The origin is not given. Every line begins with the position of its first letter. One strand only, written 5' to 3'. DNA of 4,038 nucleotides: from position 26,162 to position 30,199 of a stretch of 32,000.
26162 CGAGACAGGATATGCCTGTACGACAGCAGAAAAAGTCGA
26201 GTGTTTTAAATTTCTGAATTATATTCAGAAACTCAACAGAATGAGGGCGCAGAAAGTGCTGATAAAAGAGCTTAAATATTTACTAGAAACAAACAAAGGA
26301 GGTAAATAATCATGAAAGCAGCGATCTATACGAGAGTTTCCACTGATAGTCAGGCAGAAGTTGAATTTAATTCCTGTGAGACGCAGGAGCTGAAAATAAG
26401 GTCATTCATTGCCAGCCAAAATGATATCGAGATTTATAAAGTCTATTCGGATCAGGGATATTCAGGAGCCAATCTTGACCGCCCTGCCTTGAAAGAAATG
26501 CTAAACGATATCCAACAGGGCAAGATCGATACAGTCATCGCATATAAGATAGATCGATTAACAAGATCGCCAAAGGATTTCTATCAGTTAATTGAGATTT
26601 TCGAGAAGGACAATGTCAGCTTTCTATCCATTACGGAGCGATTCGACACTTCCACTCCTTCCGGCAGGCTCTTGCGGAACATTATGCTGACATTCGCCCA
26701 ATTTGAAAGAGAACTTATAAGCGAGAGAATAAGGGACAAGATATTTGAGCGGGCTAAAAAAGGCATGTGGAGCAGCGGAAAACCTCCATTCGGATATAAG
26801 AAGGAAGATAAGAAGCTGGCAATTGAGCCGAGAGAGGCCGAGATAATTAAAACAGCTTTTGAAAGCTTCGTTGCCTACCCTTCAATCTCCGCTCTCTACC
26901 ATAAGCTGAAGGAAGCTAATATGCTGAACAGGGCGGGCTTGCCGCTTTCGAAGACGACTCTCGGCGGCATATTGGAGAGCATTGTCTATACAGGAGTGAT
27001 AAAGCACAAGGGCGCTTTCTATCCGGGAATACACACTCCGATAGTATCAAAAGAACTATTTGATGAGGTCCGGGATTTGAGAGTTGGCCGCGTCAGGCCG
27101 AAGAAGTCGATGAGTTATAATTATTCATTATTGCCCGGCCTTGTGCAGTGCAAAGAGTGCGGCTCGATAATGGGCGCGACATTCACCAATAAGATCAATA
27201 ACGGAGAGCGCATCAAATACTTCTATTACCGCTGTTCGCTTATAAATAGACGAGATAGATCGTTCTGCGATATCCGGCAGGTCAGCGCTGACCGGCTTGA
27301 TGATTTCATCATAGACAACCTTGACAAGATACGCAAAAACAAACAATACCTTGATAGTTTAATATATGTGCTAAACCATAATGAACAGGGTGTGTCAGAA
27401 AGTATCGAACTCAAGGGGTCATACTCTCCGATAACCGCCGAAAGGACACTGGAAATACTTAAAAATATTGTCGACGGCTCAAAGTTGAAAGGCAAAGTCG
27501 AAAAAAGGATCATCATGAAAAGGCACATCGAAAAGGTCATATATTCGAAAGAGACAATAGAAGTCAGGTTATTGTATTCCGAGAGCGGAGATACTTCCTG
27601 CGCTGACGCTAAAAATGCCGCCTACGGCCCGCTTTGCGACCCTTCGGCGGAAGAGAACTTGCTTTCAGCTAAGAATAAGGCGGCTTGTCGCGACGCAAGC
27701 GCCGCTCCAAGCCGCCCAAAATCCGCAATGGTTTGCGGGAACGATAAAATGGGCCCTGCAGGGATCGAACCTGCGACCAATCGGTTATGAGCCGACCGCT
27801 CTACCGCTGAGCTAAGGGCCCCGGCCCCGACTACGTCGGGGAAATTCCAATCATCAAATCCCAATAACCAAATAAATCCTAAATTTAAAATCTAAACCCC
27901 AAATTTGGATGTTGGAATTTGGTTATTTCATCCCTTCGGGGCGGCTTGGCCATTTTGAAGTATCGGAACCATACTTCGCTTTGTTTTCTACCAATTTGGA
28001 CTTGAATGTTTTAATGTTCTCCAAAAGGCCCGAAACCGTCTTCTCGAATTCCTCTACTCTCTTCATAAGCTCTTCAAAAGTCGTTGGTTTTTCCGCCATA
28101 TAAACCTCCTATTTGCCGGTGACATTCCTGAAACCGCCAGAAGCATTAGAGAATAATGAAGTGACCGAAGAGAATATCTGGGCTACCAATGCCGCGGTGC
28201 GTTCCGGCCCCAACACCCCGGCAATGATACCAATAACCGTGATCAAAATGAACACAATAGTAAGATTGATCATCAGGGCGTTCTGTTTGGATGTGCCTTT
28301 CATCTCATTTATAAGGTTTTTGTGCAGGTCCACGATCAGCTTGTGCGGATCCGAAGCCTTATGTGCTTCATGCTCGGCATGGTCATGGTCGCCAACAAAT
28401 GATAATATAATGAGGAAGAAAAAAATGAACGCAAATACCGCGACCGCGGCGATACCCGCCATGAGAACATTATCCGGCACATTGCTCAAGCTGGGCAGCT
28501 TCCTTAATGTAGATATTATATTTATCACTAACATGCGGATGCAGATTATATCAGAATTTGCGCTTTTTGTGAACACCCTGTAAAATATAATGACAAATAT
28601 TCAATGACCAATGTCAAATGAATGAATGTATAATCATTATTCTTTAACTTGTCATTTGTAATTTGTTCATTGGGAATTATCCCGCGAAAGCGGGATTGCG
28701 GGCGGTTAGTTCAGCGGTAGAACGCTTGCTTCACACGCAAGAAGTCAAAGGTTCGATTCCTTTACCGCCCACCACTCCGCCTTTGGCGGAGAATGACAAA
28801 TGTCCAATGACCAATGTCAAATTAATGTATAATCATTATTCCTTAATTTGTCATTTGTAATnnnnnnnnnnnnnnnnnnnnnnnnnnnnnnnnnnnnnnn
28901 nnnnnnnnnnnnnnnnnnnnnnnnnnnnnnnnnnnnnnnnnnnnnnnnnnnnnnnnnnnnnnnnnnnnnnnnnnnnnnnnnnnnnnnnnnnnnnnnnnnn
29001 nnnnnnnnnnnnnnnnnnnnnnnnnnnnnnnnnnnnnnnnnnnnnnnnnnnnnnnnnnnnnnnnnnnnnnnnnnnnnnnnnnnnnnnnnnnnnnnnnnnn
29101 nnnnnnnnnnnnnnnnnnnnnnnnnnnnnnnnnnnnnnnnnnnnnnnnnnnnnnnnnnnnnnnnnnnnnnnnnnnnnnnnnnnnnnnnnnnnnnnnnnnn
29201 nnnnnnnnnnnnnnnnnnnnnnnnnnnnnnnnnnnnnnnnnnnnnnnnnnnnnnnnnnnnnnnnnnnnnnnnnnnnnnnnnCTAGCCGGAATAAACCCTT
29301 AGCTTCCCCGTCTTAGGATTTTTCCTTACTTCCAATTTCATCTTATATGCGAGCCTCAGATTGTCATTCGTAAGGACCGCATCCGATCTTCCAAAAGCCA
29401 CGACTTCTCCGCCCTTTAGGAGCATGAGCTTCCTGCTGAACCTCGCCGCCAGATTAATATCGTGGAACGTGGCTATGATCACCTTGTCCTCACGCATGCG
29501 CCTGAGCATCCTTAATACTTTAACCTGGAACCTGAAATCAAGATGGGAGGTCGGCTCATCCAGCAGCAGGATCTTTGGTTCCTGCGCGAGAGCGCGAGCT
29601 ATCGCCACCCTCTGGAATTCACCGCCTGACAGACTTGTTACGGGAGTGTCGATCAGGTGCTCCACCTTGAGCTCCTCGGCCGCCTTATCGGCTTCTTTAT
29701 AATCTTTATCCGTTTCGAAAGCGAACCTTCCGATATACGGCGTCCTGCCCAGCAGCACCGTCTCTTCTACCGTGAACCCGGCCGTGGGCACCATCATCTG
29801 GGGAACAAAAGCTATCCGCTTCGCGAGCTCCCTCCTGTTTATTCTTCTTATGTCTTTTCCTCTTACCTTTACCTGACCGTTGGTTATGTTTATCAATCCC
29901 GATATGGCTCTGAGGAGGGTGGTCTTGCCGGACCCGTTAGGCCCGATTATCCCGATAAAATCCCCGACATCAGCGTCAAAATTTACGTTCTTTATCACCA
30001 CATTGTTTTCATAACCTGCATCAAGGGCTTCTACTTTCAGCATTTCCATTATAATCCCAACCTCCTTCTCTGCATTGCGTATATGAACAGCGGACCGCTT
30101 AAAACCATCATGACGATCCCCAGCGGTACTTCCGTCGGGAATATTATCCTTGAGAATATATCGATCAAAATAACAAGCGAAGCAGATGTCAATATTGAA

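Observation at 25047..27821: Compact tRNA-Met-adjacent element: structured leader, minimal DprA-like gene, Cys-rich micro-ORF and large serine recombinase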

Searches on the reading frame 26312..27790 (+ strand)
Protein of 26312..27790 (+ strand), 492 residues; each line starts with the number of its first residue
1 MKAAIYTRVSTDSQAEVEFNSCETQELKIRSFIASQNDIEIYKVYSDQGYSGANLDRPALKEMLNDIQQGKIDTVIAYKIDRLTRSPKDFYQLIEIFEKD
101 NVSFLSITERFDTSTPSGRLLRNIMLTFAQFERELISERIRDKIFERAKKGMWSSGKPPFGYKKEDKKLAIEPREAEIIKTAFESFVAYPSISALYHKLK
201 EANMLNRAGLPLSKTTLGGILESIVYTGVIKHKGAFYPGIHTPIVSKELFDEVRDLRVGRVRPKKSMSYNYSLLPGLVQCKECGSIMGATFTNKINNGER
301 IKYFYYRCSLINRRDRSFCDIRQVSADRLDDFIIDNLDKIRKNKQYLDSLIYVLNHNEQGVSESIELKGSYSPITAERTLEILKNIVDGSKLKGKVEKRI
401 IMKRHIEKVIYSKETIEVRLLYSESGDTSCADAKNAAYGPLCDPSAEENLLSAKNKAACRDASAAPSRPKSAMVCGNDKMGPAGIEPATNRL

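Call 10: search_protein_families(library=pfam, proteins=[window:26312-27790:+], max_evalue=0.01)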
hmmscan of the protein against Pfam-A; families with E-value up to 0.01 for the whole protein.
window:26312-27790:+ (492 aa): 3 families
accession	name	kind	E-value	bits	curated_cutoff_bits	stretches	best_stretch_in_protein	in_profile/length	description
PF00239.26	Resolvase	-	2e-40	138.7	23.3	1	3-153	1-145/145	Resolvase, N terminal domain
PF07508.19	Recombinase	-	3.8e-11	43.6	21.1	1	173-257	1-99/102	Recombinase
PF13408.12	Zn_ribbon_recom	-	6.4e-10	39.7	25.3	1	273-337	1-57/58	Recombinase zinc beta ribbon domain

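Call 68: search_dna_similar(query=window:26312-27790:+, collection=phages, mode=protein, max_rows=8)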
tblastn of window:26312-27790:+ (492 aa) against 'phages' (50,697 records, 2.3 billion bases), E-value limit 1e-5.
Records with a match: 1631; places in all: 1730; records where one place covers at least 80% of the query: 25.
Best place of each record, by identity: <60% 1631.
By first word of the organism name: Mycobacterium 472; Streptococcus 161; Streptomyces 145; Staphylococcus 99; Bacteriophage 98; Ralstonia 98; Bacillus 71; Arthrobacter 57; Rhodococcus 49; Escherichia 49; and 80 more.
By host as written in the record: Mycobacterium smegmatis mc2 155 330; - 171; Ralstonia solanacearum 69; Mycobacterium smegmatis mc#155 59; Rhodococcus erythropolis RIA 643 37; Staphylococcus aureus 36; Mycobacterium smegmatis mc2155 34; Arthrobacter globiformis B-2979 34; and 403 more.
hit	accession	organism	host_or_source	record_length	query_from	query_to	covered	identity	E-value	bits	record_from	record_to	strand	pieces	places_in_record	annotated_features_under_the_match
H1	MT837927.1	Bacteriophage sp.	human fecal samples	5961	1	351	71%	38.9%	6e-70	248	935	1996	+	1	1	record has no annotation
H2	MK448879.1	Streptococcus phage Javan226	Streptococcus gallolyticus DD03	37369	2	408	83%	33.3%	2e-52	196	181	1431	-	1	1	DNA invertase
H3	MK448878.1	Streptococcus phage Javan224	Streptococcus gallolyticus DD02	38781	2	408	83%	33.3%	3e-52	196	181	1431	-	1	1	DNA invertase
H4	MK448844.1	Streptococcus phage Javan116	Streptococcus cuniculi NED12-00049-6B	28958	2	343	70%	38.6%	6e-56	207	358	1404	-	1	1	integrase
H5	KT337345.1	Streptococcus phage phiARI0285-1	Streptococcus pneumoniae 10B01328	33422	2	351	71%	37.0%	5e-57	210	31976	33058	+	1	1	Resolvase domain protein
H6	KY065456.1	Streptococcus phage IPP15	Streptococcus pneumoniae 10B/2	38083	2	351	71%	36.8%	8e-56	207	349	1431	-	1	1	site-specific recombinase/resolvase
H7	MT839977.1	Bacteriophage sp.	human fecal samples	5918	2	353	72%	36.4%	6e-48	183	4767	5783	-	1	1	record has no annotation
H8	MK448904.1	Streptococcus phage Javan316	Streptococcus mitis M3-4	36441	2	351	71%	36.5%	5e-57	210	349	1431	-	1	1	integrase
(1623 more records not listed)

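Call 70: search_solved_structures(query=window:26312-27790:+, max_evalue=0.00001)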
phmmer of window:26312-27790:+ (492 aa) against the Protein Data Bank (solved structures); distinct sequences matched with E-value up to 0.00001: 17.
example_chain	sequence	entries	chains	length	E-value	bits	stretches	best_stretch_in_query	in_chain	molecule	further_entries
3bvp_A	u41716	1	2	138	8.5e-27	97.4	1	2-135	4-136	TP901-1 Integrase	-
3guv_A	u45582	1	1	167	1.2e-17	67.3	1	2-155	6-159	Site-specific recombinase, resolvase family protein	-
4m6f_A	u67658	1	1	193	7.7e-17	64.5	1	45-168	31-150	DNA-invertase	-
3uj3_X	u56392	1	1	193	1.8e-16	63.3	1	45-165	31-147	DNA-invertase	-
9dxh_A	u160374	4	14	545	9.8e-15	57.6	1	42-317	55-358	Resolvase homolog YokA | Site-specific recombinase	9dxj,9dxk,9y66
9dxd_A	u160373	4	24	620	1.2e-14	57.3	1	42-317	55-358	Resolvase homolog YokA,SPbeta prophage-derived uncharacterized protein YotN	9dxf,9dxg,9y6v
6dnw_A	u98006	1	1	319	3.5e-13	52.5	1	158-341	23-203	Putative integrase [Bacteriophage A118]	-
4kis_A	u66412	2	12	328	4.3e-13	52.2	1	158-341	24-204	Putative integrase [Bacteriophage A118] | A118 serine integrase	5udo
3g13_A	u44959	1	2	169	8.8e-13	51.2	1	2-151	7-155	Putative conjugative transposon recombinase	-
9iu2_A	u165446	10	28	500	5.6e-12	48.5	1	35-164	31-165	Integrase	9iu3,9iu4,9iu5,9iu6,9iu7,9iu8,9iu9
2mhc_A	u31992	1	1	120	1.6e-11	47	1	3-113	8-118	TnpX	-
2gm4_A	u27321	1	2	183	5.9e-11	45.1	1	25-152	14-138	Transposon gamma-delta resolvase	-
1gdr_A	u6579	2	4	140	3.2e-09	39.4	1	25-151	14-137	GAMMA DELTA-RESOLVASE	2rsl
1gdt_A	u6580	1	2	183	3.9e-09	39.1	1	25-152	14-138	PROTEIN (GAMMA DELTA RESOLVASE)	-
1zr2_A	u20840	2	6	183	1.4e-08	37.3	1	25-152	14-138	Transposon gamma-delta resolvase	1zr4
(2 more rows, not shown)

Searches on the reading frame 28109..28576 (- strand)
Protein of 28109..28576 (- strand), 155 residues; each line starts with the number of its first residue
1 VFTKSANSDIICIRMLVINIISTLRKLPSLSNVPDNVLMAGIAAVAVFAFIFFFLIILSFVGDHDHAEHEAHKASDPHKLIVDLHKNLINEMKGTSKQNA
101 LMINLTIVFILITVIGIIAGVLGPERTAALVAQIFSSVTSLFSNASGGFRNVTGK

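Call 11: search_protein_families(library=pfam, proteins=[window:28109-28576:-], max_evalue=0.001)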
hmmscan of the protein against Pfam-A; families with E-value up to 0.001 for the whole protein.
window:28109-28576:- (155 aa): 1 family
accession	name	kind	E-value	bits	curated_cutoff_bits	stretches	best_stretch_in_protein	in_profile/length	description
PF06664.17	WLS-like_TM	-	0.00055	19.8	28.3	1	10-138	119-231/247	Wntless-like, transmembrane domain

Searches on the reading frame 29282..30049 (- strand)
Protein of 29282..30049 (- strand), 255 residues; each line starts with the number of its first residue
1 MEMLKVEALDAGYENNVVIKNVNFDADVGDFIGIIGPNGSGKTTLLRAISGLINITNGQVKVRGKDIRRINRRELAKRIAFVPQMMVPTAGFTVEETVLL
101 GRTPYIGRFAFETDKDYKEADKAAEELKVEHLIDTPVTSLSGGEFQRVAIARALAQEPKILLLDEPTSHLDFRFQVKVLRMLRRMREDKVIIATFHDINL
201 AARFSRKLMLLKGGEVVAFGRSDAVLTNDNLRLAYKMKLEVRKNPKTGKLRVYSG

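Call 11: search_protein_families(library=pfam, proteins=[window:29282-30049:-], max_evalue=0.001)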
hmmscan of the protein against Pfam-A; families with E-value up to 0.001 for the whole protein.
window:29282-30049:- (255 aa): 7 families
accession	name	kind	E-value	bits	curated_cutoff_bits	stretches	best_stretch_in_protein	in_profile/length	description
PF00005.33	ABC_tran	-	3.6e-37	128.5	25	1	20-168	2-137/137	ABC transporter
PF13304.12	AAA_21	-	1.4e-14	55.3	27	2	32-120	2-94/304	AAA domain, putative AbiEii toxin, Type IV TA system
PF02463.25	SMC_N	-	5.3e-09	36.3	40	1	30-196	25-198/220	RecF/RecN/SMC N terminal domain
PF09818.15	ABC_ATPase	-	3.2e-05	23.5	23.2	0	140-233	158-251/283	P-loop domain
PF13476.12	AAA_23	-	6.3e-05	24.1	27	1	30-50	20-40/201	AAA domain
PF13175.12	AAA_15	-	7.5e-05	22.9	32.1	1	23-74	20-72/374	AAA ATPase domain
PF13555.12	AAA_29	-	0.00043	20.4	27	1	27-53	20-46/61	P-loop containing region of AAA domain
